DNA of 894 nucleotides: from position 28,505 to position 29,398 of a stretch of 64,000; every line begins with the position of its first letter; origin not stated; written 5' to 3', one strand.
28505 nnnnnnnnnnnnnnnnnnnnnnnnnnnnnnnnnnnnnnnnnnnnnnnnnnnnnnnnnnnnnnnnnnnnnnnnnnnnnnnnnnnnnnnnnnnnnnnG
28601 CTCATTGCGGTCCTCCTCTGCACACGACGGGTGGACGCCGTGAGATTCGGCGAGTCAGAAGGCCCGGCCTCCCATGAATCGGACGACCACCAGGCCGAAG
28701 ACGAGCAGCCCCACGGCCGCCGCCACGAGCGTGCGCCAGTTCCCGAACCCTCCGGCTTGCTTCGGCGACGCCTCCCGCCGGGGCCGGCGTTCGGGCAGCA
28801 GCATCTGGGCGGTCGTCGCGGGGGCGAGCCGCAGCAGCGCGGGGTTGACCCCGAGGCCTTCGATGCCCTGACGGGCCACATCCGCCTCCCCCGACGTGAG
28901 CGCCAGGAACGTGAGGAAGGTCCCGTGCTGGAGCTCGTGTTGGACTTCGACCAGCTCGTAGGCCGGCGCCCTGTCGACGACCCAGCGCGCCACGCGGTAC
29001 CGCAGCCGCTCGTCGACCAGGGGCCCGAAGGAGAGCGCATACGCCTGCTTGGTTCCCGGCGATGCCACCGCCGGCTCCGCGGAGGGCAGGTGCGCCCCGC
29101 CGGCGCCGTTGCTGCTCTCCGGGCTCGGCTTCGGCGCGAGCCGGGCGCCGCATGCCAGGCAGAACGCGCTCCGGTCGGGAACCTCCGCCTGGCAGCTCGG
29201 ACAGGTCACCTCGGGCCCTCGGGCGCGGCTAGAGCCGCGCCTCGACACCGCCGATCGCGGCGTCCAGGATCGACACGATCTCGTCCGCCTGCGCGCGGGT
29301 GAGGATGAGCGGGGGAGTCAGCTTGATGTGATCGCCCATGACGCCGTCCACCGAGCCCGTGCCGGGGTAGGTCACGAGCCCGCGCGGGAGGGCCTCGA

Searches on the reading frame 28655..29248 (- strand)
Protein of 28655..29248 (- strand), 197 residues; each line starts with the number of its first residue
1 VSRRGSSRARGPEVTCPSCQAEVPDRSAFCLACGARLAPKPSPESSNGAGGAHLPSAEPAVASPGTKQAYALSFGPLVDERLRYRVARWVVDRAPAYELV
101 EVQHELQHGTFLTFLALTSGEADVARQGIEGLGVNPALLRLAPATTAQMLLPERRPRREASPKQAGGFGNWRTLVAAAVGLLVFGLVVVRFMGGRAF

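Call 3: search_protein_families(library=pfam, proteins=[window:28655-29248:-], max_evalue=0.01)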
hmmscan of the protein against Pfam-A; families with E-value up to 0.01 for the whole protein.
window:28655-29248:- (197 aa): 4 families
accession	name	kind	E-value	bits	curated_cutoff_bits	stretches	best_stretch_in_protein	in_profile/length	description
PF13240.11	Zn_Ribbon_1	-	1.8e-06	28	25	1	16-37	2-23/23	zinc-ribbon domain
PF12773.13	DZR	-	3.5e-05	24.3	27.3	1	16-38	1-23/45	Double zinc ribbon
PF13248.11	Zn_ribbon_3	-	0.0044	16.9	27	1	13-37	2-26/26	zinc-ribbon domain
PF18912.6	DZR_2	-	0.007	16.6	27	0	15-39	9-33/56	Double zinc ribbon domain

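Call 4: search_protein_families(library=ncbifam, proteins=[window:28655-29248:-], max_evalue=0.01)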
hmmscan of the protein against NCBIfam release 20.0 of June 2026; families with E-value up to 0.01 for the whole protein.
window:28655-29248:- (197 aa): 1 family
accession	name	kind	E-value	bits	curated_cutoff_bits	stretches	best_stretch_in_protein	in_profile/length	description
NF011149.0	PRK14559.1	equivalog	0.0031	16.3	374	1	14-46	2-34/642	serine/threonine phosphatase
